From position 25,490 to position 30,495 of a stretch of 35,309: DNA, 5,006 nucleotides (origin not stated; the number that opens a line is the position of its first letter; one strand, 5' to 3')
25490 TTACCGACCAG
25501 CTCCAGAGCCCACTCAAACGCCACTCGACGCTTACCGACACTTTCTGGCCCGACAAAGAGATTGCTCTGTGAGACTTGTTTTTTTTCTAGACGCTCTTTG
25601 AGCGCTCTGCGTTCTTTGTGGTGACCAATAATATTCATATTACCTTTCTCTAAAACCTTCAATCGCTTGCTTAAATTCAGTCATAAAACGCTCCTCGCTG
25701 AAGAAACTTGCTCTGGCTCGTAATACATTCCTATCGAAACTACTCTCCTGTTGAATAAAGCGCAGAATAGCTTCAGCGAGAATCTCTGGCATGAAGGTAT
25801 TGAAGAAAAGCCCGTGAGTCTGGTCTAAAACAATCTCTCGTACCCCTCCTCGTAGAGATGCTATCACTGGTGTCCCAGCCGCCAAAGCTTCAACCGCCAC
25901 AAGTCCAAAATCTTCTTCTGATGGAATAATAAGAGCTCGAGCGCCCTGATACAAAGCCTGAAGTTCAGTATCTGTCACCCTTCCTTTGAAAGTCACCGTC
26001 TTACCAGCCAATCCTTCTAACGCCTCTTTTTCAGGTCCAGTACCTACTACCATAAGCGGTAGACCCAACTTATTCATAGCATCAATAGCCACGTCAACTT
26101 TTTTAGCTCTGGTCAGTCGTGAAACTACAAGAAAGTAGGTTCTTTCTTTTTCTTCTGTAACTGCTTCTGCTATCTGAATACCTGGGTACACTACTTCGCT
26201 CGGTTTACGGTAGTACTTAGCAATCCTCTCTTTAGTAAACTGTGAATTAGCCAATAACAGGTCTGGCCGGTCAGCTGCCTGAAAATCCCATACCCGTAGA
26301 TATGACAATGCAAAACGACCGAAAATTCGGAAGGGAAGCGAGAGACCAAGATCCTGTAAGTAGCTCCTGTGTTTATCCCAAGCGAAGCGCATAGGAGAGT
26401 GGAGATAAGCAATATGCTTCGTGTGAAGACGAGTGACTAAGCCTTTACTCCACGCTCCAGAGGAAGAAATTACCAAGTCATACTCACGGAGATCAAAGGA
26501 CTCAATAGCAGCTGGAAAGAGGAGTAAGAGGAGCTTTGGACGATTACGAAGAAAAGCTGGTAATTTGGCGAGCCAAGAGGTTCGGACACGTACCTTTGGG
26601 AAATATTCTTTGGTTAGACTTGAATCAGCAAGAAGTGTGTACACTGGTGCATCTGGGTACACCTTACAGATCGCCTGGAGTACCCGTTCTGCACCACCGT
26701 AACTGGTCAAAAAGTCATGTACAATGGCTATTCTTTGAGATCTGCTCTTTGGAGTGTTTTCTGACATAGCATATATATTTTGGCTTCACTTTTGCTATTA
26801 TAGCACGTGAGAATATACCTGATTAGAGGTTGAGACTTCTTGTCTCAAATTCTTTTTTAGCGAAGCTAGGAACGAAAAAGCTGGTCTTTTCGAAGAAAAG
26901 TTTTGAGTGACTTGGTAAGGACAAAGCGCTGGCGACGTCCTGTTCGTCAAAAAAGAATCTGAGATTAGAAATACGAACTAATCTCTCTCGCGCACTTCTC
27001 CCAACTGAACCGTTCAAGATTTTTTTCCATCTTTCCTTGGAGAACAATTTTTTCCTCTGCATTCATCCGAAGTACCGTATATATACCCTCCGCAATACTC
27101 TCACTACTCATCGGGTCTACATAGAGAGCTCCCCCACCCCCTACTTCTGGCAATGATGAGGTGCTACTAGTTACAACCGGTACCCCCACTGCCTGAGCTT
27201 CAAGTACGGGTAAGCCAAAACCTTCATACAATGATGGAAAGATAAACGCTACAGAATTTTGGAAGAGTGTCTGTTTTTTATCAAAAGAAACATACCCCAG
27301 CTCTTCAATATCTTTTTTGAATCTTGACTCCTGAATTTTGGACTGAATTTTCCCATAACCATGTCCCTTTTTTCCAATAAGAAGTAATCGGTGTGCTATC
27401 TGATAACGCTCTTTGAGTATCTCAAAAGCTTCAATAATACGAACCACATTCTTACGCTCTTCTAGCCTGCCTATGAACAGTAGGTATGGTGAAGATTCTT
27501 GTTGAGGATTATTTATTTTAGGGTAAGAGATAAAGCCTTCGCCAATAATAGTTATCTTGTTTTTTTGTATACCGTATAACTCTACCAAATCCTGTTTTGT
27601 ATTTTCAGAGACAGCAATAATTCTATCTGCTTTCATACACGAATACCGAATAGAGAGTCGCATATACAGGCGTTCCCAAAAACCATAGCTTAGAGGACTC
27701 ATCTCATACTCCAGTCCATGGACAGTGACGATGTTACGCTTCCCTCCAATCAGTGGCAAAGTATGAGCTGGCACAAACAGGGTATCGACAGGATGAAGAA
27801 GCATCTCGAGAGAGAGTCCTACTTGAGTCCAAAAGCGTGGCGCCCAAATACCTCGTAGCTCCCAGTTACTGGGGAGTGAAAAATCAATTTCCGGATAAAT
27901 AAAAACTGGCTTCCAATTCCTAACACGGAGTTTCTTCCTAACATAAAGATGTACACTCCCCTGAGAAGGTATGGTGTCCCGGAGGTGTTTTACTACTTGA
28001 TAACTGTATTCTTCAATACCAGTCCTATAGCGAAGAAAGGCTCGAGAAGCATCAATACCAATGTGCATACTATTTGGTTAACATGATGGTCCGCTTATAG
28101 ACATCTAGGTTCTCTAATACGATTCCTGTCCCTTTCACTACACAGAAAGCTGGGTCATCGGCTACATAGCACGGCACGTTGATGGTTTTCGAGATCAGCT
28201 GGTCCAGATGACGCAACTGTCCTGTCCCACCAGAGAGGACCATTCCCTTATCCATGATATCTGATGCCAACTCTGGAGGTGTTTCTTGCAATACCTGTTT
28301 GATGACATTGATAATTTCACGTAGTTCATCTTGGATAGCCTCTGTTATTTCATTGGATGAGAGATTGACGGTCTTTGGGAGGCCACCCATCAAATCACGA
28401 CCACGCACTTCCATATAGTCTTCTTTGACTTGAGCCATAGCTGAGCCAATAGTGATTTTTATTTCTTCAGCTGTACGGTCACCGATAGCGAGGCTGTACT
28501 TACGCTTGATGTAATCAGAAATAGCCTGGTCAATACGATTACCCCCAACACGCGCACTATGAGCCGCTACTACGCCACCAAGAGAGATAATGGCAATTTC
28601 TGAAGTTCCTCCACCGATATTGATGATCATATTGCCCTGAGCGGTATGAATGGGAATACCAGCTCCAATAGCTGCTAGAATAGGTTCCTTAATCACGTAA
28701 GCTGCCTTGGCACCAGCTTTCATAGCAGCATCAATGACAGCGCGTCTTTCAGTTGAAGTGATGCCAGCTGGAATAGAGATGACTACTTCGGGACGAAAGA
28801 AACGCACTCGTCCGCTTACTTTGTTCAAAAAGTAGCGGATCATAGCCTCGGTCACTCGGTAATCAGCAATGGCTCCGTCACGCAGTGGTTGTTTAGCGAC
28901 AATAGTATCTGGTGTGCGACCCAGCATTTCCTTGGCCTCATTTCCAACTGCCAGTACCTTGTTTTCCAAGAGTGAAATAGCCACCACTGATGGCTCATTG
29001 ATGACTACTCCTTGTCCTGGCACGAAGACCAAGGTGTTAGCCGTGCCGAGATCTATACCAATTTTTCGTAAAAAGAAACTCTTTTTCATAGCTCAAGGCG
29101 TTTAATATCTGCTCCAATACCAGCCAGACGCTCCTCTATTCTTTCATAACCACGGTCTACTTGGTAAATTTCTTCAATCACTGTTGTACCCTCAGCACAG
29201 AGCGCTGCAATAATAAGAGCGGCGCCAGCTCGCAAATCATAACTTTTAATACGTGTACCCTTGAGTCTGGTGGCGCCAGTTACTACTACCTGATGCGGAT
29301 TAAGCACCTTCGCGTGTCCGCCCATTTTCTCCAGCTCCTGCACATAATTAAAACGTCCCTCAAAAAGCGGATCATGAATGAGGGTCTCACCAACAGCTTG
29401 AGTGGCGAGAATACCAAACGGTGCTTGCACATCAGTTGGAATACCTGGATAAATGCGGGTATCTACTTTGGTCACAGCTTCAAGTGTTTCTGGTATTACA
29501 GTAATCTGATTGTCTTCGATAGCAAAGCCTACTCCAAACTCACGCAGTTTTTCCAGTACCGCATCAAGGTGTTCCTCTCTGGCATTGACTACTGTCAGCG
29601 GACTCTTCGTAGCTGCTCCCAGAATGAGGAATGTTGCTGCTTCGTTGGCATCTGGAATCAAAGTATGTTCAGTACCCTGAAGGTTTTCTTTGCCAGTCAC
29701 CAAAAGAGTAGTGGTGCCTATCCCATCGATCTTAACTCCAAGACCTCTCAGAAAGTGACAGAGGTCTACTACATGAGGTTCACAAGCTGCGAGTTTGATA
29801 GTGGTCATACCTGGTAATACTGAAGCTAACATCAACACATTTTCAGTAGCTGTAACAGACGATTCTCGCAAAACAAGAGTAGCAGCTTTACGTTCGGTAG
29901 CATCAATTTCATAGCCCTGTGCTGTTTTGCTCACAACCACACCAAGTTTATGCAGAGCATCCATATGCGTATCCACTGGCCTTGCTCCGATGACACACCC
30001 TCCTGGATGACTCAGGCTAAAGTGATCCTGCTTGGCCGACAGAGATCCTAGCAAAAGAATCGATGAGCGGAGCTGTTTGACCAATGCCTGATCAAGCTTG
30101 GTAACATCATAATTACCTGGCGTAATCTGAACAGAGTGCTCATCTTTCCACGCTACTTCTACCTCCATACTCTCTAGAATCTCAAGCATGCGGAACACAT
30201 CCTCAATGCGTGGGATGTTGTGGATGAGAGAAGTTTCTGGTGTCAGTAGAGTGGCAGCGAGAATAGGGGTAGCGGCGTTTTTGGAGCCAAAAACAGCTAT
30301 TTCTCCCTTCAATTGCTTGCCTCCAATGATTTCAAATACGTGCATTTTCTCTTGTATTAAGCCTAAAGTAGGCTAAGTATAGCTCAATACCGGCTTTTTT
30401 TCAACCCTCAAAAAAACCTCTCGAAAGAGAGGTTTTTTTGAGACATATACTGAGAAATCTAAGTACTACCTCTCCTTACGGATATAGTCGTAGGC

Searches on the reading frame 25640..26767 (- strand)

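Call 6: search_protein_families(library=pfam, proteins=[window:25640-26767:-], max_evalue=0.001)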
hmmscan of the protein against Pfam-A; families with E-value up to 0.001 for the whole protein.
window:25640-26767:- (375 aa): 4 families
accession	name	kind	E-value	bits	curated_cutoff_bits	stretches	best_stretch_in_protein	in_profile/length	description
PF00534.26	Glycos_transf_1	-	2.7e-27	95.8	26.4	1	203-342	9-160/172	Glycosyl transferases group 1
PF13692.12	Glyco_trans_1_4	-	8.4e-25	88.1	27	1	211-339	3-141/142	Glycosyl transferases group 1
PF20706.3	GT4-conflict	-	6.8e-12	45.5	26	1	187-316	171-323/385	Family 4 Glycosyltransferase in conflict systems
PF13439.12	Glyco_transf_4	-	1.9e-11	44.7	28.5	1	23-199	1-168/170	Glycosyltransferase Family 4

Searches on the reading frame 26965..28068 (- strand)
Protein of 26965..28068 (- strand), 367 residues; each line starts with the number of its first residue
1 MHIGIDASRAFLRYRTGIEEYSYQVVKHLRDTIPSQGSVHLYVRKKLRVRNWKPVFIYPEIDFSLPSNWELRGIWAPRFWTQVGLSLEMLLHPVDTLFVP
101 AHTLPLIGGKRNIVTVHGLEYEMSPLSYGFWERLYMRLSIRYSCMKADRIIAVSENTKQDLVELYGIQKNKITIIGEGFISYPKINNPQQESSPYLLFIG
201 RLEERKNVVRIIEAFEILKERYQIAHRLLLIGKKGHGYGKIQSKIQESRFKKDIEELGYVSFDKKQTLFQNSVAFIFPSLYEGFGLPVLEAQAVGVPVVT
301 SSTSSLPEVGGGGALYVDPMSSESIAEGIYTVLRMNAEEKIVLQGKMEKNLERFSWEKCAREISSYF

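Call 6: search_protein_families(library=pfam, proteins=[window:26965-28068:-], max_evalue=0.001)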
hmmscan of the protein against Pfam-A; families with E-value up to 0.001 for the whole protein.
window:26965-28068:- (367 aa): 5 families
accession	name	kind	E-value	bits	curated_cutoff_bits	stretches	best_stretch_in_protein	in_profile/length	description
PF00534.26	Glycos_transf_1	-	7.1e-30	104.2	26.4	1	188-336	10-159/172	Glycosyl transferases group 1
PF13692.12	Glyco_trans_1_4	-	1.4e-24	87.4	27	1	194-333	2-140/142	Glycosyl transferases group 1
PF20706.3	GT4-conflict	-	7.8e-12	45.3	26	1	145-306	145-316/385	Family 4 Glycosyltransferase in conflict systems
PF13439.12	Glyco_transf_4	-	2.3e-11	44.5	28.5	1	103-178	90-165/170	Glycosyltransferase Family 4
PF13579.12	Glyco_trans_4_4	-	2.2e-05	25.3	29.7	1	113-176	98-156/158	Glycosyl transferase 4-like domain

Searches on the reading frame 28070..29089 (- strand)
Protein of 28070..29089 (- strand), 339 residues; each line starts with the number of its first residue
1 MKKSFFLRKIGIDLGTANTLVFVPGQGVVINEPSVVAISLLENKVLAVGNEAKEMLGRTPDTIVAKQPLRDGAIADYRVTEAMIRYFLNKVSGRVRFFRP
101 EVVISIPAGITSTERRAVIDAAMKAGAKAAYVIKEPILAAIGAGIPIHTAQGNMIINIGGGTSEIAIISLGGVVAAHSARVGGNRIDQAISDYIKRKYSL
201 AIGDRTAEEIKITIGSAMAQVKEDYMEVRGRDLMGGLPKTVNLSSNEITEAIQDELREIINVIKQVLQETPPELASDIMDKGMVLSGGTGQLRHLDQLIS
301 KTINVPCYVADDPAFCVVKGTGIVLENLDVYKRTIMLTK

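Call 6: search_protein_families(library=pfam, proteins=[window:28070-29089:-], max_evalue=0.001)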
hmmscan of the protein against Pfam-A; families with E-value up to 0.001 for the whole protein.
window:28070-29089:- (339 aa): 4 families
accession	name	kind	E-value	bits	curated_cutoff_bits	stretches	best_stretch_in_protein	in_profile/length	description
PF06723.19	MreB_Mbl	-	3.7e-134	447.1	27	1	9-331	3-325/327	MreB/Mbl protein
PF00012.26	HSP70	-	9.7e-13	47.6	20.6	1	101-308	135-355/599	Hsp70 protein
PF14450.12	FtsA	-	1.5e-10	42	31.8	1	155-317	2-124/127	Cell division protein FtsA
PF00022.25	Actin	-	9.5e-08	31.5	27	1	45-199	45-199/410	Actin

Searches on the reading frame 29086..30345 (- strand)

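Call 6: search_protein_families(library=pfam, proteins=[window:29086-30345:-], max_evalue=0.001)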
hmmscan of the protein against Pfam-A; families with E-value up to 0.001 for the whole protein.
window:29086-30345:- (419 aa): 1 family
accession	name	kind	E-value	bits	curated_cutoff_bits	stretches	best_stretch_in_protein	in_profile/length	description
PF00275.25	EPSP_synthase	-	2e-78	264.4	22.8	1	8-407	3-417/417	EPSP synthase (3-phosphoshikimate 1-carboxyvinyltransferase)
